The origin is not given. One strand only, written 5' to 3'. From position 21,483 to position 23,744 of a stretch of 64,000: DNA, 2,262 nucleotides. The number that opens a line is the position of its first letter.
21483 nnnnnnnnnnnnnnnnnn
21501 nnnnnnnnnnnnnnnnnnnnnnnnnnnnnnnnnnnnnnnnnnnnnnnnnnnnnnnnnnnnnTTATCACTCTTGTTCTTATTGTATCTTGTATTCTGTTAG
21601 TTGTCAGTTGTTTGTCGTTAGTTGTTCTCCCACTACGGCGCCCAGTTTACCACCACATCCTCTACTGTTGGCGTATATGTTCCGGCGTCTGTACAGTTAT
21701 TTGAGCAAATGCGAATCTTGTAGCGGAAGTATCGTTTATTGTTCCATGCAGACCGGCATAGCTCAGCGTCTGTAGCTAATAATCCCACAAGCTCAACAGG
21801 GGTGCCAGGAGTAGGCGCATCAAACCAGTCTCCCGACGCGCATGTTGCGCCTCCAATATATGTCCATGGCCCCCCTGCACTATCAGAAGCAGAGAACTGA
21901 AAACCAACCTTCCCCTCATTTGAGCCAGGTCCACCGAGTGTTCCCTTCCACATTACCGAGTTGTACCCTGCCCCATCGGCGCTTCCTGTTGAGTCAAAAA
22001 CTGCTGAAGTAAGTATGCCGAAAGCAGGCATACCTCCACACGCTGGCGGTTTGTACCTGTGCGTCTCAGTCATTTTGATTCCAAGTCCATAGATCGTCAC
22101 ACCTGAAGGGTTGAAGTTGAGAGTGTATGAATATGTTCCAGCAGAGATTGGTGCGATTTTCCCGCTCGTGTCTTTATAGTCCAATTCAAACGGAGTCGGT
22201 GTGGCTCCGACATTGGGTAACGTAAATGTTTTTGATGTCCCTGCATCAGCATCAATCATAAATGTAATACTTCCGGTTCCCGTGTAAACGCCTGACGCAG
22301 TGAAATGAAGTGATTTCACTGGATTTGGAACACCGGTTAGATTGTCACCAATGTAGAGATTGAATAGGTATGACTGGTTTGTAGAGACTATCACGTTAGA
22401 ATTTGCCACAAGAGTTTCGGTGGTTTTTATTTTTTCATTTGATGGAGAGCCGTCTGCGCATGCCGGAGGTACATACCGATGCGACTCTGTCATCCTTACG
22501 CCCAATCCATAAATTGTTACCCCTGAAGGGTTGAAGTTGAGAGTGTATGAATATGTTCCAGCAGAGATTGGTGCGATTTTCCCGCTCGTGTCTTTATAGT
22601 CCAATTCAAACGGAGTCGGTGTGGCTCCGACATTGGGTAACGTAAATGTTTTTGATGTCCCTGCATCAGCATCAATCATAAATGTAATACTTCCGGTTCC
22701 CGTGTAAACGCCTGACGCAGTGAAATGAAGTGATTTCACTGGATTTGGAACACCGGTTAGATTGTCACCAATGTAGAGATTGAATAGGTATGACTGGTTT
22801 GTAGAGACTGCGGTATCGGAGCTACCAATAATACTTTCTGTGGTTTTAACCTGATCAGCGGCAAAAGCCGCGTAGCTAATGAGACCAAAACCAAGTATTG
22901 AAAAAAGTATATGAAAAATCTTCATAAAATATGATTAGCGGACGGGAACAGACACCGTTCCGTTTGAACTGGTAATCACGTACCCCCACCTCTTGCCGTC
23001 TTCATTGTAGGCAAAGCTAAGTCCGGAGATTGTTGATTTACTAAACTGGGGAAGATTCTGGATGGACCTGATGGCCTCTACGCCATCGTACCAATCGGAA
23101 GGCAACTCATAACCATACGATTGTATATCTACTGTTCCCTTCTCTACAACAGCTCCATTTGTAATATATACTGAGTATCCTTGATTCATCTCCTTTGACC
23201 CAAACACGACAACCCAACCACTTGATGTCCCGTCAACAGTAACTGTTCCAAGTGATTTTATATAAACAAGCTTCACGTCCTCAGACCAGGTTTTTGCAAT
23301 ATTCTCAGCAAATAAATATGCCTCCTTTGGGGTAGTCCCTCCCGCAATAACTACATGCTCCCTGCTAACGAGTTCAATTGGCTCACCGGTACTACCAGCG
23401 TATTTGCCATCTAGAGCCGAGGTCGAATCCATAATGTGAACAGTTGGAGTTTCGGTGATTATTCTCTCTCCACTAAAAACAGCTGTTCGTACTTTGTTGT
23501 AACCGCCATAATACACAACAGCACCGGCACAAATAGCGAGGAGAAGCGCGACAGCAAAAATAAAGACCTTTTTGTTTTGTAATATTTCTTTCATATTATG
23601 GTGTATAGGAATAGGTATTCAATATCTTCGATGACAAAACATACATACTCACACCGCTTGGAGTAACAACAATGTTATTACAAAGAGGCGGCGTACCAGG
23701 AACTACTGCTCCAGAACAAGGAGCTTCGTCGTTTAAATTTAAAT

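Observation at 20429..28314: Minus-strand operon: giant Ig/Fn3/IPT-rich surface protein followed by membrane protein, secreted repeat protein and two pseudopilins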

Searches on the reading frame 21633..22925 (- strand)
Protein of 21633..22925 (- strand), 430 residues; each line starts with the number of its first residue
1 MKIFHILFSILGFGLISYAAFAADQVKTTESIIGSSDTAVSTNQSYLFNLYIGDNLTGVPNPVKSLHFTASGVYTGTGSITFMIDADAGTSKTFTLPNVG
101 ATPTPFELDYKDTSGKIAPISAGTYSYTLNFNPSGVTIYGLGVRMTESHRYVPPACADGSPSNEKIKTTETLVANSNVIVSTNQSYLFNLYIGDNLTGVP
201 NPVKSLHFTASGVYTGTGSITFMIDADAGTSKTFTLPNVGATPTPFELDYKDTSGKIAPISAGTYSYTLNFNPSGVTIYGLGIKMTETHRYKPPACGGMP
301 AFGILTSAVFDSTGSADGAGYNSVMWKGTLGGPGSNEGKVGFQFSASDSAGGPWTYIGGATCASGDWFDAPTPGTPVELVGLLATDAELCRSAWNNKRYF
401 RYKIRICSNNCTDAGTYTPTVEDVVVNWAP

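Call 4: search_protein_families(library=pfam, proteins=[window:21633-22925:-], max_evalue=0.1)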
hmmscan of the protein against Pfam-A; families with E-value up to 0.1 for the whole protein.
window:21633-22925:- (430 aa): 1 family
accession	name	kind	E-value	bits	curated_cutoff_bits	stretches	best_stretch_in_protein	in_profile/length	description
PF24770.2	Ig-CFAP74_2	-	0.054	14.4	27.4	0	90-110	19-39/185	CFAP74 second Ig-like domain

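Call 5: search_protein_families(library=ncbifam, proteins=[window:21633-22925:-], max_evalue=0.1)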
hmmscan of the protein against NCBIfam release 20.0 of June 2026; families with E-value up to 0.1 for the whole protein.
window:21633-22925:- (430 aa): 2 families
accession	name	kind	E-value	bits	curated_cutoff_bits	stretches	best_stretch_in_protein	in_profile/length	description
NF004726.0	PRK06073.1-1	equivalog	0.019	15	150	0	195-224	31-60/129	NADH dehydrogenase subunit A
TIGR00609.1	recB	equivalog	0.088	10.8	696.05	0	80-99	10-29/1175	exodeoxyribonuclease V subunit beta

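Call 8: find_encoding_contigs(protein=window:21633-22925:-, flank=10000, max_places=6)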
Protein window:21633-22925:- (430 aa): no gene with exactly this product is on record in the collection.

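Call 63: find_homologous_proteins(query=window:21633-22925:-, max_evalue=0.001)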
Query window:21633-22925:- (430 aa): 220 proteins with E <= 0.001 among 6056 candidates; the best 120 are listed.
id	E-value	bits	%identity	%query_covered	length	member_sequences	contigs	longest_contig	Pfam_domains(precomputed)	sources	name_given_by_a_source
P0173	7.6e-288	972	100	100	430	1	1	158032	-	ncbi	-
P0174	2.7e-209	714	75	97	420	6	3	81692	-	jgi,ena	-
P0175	8.7e-199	679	71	100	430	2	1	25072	-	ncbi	-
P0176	1.4e-195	668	67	100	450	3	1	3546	-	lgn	-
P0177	1.6e-192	658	69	100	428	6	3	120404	-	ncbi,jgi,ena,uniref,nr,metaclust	ncbi:MAG: hypothetical protein UW27_C0004G0003 [Parcubacteria group bacterium GW2011_GWA1_44_13]|uni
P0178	2.2e-185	635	62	70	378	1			-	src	-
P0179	4.5e-184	631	67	100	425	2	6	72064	-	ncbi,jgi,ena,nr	ncbi:MAG: hypothetical protein UY07_C0020G0010 [Parcubacteria group bacterium GW2011_GWA1_47_8]|nr:M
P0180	1.6e-180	619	64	100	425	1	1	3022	-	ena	-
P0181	5.7e-173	594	66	62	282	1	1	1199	-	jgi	-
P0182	2.7e-170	585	74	62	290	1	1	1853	-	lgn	-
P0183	2.6e-169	582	61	100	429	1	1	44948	-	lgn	-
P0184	4.1e-167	575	63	99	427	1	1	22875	-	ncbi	-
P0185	5.1e-166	571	69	62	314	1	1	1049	-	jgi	jgi:hypothetical protein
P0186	1.6e-160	553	69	62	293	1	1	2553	-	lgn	-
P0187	3.8e-159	548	61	100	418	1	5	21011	-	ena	-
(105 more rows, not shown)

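Call 72: predict_structure(alignment_id=A9)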
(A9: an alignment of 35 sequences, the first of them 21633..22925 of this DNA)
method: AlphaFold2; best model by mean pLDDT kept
length: 430 residues; sequences in the alignment: 35
mean_pLDDT: 86.0   pTM: 0.60
mean pLDDT of the five models: 86.0, 85.6, 84.9, 82.5, 81.6
residues with pLDDT >= 90: 188; 70-90: 196; 50-70: 42; < 50: 4
segments of 3 or more residues with pLDDT < 50: 20-22
pLDDT, mean of each block of 10 residues (from residue 1): 75 60 72 90 94 84 91 96 96 96 94 89 92 96 93 64 79 91 93 83 90 95 94 93 93 87 88 96 93 68 85 68 85 71 89 87 89 87 81 84 86 77 83
secondary structure, 60 per line:
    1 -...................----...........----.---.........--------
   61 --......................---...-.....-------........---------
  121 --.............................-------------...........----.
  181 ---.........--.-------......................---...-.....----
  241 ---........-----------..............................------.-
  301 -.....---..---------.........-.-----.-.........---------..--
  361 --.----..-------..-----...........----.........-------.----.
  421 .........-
elements in order: H2-20 E25-35 E44-52 E63-84 E92-96 E104-111 E123-151 E165-175 E184-192 E203-224 E232-236 E244-251 E263-292 E302-306 E321-329 E339-347 H384-394 E399-407 E420-429

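Call 74: fold_search(model_id=the predicted structure, library=pdb)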
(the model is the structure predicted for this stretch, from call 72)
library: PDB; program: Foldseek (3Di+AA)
matches with E <= 10: 1396; with E <= 0.001: 77
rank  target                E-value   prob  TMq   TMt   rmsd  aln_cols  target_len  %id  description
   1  5x7o_A                1.0e-07  0.99  0.14  0.06  24.5       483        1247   13  Crystal structure of Paenibacillus sp. 598K alpha-1,6-glucosyltransferase (released 2017-07-26)
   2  8w7n                  2.9e-06  0.96  0.16  0.08  28.4       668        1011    7  Crystal structure of the in-cell Cry1Aa purified from Bacillus thuringiensis (released 2024-03-06)
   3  9qxq                  4.7e-06  0.85  0.14  0.07  28.1       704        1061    7  native structure of full-length pesticidal protein Cry1Ca18 at pH9, from crystals formed in vivo (released 2026-02-11)
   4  8h3u_A                4.9e-06  0.89  0.14  0.11  23.4       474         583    8  Inhibitor-bound EP, polyA model (released 2022-11-23)
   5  9h99                  6.4e-06  0.91  0.15  0.07  27.2       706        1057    7  Native structure of the full-length pesticidal protein Cry1Ca18 at pH7, from crystals formed in vivo (released 2025-11-12)
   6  8hif_R2               2.0e-05  0.99  0.18  0.17  16.0       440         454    7  One asymmetric unit of Singapore grouper iridovirus capsid (released 2023-04-19)
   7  8ivw_J                2.6e-05  0.77  0.14  0.15  23.6       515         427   10  Crystal structure of NRP2 in complex with aNRP2-10 Fab fragment (released 2023-07-12)
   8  8hif_Z1               2.7e-05  0.95  0.15  0.15  18.1       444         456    8  One asymmetric unit of Singapore grouper iridovirus capsid (released 2023-04-19)
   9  8zi4_A                2.9e-05  0.60  0.13  0.10  24.8       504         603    9  Cryo-EM structure of wtEP-trypsinogen (released 2025-05-21)
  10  8hif_Q3               3.2e-05  0.93  0.16  0.15  18.7       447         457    8  One asymmetric unit of Singapore grouper iridovirus capsid (released 2023-04-19)
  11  8hif_H1               3.6e-05  0.94  0.16  0.15  18.4       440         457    7  One asymmetric unit of Singapore grouper iridovirus capsid (released 2023-04-19)
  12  8ivw_A                4.4e-05  0.75  0.14  0.15  22.8       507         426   11  Crystal structure of NRP2 in complex with aNRP2-10 Fab fragment (released 2023-07-12)
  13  4h3w_B                5.2e-05  0.98  0.18  0.24  22.9       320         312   12  Crystal structure of a putative secreted protein (BDI_1231) from Parabacteroides distasonis ATCC 8503 at 2.00 A resolu (released 2012-11-14)
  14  2df7_H                5.8e-05  0.54  0.12  0.12  23.1       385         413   13  Crystal structure of infectious bursal disease virus VP2 subviral particle (released 2006-06-27)
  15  8hif_U1               6.1e-05  0.98  0.18  0.17  16.2       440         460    8  One asymmetric unit of Singapore grouper iridovirus capsid (released 2023-04-19)
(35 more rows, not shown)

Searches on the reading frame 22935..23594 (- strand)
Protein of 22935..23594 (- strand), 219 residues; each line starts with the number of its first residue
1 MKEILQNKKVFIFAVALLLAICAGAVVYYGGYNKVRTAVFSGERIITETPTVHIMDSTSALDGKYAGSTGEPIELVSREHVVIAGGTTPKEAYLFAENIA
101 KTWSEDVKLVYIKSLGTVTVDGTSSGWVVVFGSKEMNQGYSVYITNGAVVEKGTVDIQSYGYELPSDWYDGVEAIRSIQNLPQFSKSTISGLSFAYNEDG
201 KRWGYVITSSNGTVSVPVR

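Call 4: search_protein_families(library=pfam, proteins=[window:22935-23594:-], max_evalue=0.1)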
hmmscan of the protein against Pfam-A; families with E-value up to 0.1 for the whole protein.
window:22935-23594:- (219 aa): 0 families

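Call 5: search_protein_families(library=ncbifam, proteins=[window:22935-23594:-], max_evalue=0.1)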
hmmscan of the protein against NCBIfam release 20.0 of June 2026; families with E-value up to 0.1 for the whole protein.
window:22935-23594:- (219 aa): 1 family
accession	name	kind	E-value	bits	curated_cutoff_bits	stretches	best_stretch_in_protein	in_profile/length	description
NF010401.0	PRK13825.1-5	equivalog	0.099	11.8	500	0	62-138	211-283/407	conjugal transfer protein TraB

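Call 40: search_solved_structures(query=A3, max_evalue=10)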
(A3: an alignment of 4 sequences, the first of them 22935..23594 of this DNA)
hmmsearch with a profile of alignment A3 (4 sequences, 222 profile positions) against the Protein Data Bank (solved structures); distinct sequences matched with E-value up to 10: 10.
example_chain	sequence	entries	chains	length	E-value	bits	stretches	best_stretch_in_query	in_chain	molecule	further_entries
6vqv_A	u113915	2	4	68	0.37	13.6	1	190-207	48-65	AcrF9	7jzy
7c78_A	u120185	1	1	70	0.37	13.6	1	189-207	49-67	AcrIF9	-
2gko_A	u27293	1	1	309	0.39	13.5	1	148-180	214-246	microbial serine proteinases; subtilisin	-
7chr_A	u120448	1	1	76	0.48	13.2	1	190-207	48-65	anti-CRISPR AcrIF9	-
2ax3_A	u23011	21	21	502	0.68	12.7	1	46-132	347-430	hypothetical protein TM0922 | Bifunctional NAD(P)H-hydrate repair enzyme Nnr | Putative uncharacterized protein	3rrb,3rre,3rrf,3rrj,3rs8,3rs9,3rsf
7e9u_A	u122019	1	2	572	0.78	12.5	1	78-120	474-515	Trehalase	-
7e9x_A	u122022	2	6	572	0.78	12.5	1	78-120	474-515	Trehalase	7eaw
10pl_C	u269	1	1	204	1.5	11.5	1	188-222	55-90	Flagellar filament outer layer protein FlaA, putative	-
10pl_D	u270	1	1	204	1.6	11.5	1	188-222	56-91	Flagellar filament outer layer protein FlaA, putative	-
9pin_A7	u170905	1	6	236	1.7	11.4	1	188-222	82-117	Flagellar filament outer layer protein FlaA, putative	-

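Call 103: search_protein_families(library=pfam, alignment_id=A12, max_evalue=1)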
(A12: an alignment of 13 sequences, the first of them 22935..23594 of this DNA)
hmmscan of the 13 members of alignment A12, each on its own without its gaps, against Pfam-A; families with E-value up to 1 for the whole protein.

A. member 1, window:22935-23594:- (219 aa): 0 families

B. families by the number of members that match (of 13 scanned): 7 families
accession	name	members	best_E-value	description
PF20672.3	Gag_FV_central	2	0.022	Spumavirus Gag polyprotein, conserved central domain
PF14221.11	DUF4330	1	0.016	Domain of unknown function (DUF4330)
PF13396.11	PLDc_N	1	0.03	Phospholipase_D-nuclease N-terminal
PF16250.10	DUF4907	1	0.18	Domain of unknown function (DUF4907)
PF09291.16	DUF1968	1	0.19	Domain of unknown function (DUF1968)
PF13861.12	FLgD_tudor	1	0.2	FlgD Tudor-like domain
PF19083.5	DUF5774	1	0.25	Family of unknown function (DUF5774)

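Call 104: search_solved_structures(query=A12, max_evalue=5)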
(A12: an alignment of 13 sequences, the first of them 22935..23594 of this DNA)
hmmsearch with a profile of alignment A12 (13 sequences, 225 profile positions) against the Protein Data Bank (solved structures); distinct sequences matched with E-value up to 5: 6.
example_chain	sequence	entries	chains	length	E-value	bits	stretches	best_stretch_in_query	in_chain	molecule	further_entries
12jp_A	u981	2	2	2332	0.65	12.7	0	186-220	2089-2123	Coagulation factor VIII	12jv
7c78_A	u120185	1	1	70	0.82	12.4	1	159-210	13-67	AcrIF9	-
2ax3_A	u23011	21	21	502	0.85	12.3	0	50-133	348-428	hypothetical protein TM0922 | Bifunctional NAD(P)H-hydrate repair enzyme Nnr | Putative uncharacterized protein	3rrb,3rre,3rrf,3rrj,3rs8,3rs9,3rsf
6vqv_A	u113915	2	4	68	0.9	12.2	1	160-210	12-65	AcrF9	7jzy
7chr_A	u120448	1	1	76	1.1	11.9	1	190-210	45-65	anti-CRISPR AcrIF9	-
7dvq_y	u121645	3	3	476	1.8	11.2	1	43-106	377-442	G-patch domain and KOW motifs-containing protein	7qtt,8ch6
